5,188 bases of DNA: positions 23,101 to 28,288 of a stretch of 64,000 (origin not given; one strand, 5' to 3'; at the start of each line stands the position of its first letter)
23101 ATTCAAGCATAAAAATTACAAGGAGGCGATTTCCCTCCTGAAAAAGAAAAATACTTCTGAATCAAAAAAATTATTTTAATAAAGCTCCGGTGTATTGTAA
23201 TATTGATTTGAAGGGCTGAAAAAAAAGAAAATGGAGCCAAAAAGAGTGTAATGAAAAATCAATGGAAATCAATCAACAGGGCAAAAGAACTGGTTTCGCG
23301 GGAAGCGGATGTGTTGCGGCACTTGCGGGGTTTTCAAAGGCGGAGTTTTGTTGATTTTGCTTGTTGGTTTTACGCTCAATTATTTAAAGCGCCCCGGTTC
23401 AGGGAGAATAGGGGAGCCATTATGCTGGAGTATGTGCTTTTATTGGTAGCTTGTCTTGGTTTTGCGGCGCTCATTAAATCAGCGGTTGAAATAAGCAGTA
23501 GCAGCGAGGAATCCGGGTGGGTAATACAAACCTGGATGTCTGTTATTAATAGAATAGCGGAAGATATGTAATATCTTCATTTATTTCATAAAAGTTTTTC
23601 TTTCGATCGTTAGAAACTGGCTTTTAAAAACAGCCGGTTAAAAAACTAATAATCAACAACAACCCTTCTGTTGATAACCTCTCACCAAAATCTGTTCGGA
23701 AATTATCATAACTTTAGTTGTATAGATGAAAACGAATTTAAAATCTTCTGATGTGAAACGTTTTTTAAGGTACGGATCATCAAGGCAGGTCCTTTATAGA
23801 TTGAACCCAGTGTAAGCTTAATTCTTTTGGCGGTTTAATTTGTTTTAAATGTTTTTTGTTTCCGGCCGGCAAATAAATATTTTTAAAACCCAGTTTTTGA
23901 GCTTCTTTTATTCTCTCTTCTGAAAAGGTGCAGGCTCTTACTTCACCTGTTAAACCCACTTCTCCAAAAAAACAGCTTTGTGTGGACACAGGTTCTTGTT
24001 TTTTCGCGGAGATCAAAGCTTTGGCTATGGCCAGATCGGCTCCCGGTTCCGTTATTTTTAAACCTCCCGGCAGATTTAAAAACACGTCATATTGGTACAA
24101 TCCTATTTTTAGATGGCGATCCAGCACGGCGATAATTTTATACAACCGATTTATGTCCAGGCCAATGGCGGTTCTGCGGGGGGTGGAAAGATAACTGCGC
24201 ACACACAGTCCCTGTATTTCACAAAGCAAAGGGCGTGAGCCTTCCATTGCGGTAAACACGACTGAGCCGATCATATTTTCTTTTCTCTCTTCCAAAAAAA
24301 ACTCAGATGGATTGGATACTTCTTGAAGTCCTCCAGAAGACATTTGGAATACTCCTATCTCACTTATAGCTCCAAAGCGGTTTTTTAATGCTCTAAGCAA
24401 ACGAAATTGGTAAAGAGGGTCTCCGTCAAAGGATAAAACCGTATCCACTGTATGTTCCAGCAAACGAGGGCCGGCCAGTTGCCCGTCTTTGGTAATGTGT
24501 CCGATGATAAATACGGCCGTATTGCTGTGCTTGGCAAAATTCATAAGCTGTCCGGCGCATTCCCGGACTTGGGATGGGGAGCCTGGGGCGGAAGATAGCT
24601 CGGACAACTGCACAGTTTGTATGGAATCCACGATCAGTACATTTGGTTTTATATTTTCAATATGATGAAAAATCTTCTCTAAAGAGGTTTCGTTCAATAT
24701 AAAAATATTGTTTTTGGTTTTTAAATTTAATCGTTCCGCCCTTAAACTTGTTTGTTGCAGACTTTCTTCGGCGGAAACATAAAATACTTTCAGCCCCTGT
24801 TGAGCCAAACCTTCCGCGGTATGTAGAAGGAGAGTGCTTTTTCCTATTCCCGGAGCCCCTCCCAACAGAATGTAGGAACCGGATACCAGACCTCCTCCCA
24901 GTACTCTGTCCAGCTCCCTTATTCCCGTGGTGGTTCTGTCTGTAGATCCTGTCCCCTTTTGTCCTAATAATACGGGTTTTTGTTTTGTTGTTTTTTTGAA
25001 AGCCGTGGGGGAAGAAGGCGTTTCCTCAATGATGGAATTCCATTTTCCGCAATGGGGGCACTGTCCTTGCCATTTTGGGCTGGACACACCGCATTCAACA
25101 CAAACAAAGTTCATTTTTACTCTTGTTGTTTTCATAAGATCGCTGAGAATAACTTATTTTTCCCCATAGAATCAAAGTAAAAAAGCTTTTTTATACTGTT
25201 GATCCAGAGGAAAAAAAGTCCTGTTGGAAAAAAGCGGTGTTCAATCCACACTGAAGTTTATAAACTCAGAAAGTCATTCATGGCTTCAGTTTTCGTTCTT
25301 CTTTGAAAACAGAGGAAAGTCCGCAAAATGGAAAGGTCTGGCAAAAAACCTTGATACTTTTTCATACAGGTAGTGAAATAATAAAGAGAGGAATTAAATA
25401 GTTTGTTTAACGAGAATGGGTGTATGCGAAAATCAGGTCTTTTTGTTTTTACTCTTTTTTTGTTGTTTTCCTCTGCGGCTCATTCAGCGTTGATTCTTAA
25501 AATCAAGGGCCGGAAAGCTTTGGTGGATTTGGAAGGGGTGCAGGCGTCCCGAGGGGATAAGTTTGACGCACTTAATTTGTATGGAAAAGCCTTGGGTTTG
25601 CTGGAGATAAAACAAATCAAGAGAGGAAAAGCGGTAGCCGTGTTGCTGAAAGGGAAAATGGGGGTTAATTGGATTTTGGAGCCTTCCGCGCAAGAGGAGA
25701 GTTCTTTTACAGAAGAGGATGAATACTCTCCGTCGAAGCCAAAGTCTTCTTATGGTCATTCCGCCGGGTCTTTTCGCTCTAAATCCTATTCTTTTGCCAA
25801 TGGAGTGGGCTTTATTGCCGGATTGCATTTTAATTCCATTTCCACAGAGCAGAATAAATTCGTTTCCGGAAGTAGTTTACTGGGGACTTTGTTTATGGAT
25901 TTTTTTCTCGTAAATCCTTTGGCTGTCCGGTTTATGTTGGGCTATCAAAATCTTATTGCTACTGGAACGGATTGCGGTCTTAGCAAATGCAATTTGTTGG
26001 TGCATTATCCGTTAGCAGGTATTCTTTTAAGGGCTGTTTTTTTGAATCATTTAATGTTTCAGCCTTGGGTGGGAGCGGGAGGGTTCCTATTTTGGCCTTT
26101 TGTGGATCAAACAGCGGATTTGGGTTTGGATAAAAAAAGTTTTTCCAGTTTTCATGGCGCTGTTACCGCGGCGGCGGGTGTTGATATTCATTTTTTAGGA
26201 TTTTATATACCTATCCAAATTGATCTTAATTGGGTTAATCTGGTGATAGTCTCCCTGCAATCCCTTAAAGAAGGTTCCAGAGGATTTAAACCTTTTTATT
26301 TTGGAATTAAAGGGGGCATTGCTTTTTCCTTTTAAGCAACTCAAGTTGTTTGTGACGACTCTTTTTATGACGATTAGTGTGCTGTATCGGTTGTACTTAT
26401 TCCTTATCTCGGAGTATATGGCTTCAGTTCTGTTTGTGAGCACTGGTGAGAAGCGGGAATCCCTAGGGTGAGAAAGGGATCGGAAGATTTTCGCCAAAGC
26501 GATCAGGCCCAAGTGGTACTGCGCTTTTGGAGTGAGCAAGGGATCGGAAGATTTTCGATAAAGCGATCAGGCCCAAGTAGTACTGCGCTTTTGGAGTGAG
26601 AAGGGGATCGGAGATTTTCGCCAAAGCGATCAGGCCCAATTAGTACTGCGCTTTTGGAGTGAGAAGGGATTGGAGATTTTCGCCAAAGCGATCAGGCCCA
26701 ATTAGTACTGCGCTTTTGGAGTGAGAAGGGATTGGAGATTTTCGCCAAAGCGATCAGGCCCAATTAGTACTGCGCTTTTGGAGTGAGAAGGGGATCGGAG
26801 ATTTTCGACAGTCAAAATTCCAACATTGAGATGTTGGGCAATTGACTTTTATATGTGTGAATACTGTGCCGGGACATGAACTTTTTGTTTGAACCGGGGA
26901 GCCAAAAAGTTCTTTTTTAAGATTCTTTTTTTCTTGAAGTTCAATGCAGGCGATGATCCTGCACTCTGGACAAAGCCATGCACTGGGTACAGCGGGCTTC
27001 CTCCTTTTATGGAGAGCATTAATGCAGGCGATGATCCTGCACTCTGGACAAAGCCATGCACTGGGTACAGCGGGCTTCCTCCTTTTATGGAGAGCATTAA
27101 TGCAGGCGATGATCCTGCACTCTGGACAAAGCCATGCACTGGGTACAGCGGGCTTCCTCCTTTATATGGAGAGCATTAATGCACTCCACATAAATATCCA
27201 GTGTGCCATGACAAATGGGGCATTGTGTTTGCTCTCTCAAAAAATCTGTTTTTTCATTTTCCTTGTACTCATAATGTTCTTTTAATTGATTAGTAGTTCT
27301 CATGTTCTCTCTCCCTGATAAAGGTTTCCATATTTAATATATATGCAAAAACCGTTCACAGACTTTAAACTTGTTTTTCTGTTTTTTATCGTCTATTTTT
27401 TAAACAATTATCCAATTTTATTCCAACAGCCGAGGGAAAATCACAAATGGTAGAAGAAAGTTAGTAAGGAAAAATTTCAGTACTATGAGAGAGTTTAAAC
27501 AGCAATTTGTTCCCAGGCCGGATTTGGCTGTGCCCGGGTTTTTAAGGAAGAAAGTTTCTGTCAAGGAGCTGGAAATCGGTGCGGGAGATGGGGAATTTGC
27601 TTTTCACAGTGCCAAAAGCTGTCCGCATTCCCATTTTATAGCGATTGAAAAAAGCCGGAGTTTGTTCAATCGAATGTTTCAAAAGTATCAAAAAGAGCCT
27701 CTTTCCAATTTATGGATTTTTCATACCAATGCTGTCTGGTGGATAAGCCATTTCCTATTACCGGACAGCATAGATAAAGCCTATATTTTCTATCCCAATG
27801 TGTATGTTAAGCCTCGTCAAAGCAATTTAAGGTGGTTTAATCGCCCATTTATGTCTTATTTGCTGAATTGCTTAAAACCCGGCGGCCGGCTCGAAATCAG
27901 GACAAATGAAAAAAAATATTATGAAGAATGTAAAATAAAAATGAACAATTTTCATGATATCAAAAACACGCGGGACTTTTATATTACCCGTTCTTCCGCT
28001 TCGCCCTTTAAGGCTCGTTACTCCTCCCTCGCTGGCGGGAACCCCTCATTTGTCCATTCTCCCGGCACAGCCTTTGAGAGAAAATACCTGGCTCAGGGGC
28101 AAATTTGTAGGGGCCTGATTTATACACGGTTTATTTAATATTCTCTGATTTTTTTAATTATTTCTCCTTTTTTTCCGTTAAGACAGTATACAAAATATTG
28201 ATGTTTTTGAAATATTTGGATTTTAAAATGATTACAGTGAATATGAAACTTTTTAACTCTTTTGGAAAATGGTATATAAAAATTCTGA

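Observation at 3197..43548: Unique-sequence tandem minisatellites in nearly every core intergenic gap, biased to gene 3' ends, with periods clustering at 71-79 bp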

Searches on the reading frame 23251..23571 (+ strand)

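Call 7: search_protein_families(library=ncbifam, proteins=[window:23251-23571:+])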
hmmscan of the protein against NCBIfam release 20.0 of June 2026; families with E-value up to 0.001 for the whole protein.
window:23251-23571:+ (106 aa): 0 families

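Call 50: search_protein_families(library=pfam, proteins=[window:23251-23571:+], max_evalue=0.01)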
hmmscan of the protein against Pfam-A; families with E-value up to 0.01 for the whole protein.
window:23251-23571:+ (106 aa): 1 family
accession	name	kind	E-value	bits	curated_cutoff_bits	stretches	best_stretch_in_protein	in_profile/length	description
PF14029.11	DUF4244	-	0.0086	15.9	27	0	50-79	7-36/54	Protein of unknown function (DUF4244)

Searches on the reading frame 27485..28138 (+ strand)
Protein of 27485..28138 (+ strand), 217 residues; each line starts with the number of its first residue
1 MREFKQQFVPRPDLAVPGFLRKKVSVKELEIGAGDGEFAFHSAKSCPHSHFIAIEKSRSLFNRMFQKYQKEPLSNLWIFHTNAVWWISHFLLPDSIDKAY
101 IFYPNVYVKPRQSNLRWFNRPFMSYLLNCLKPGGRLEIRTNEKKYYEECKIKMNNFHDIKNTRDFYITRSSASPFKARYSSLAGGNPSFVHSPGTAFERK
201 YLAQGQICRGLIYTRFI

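Call 8: search_protein_families(library=ncbifam, proteins=[window:27485-28138:+])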
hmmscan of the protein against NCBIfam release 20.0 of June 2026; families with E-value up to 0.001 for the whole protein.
window:27485-28138:+ (217 aa): 5 families
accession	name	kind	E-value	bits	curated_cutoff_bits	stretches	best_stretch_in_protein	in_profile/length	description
TIGR00091.1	TIGR00091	equivalog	1.8e-17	63.3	112.65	1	29-162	21-154/194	tRNA (guanosine(46)-N7)-methyltransferase TrmB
NF001080.0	PRK00121.2-2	equivalog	2.1e-15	56.5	132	1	29-167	51-190/224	tRNA (guanosine(46)-N7)-methyltransferase TrmB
NF002421.0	PRK01544.1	equivalog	4.1e-12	45.6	567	1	28-165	351-489/524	bifunctional peptide chain release factor N(5)-glutamine methyltransferase PrmC/tRNA (guanosine(46)-N7)-methyltransferase TrmB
NF010719.0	PRK14121.1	equivalog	8e-12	44.8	402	1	27-160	125-255/396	tRNA (guanosine(46)-N7)-methyltransferase TrmB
TIGR01444.1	fkbM_fam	subfamily_domain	9.4e-05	22.9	37.7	1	30-85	4-58/143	FkbM family methyltransferase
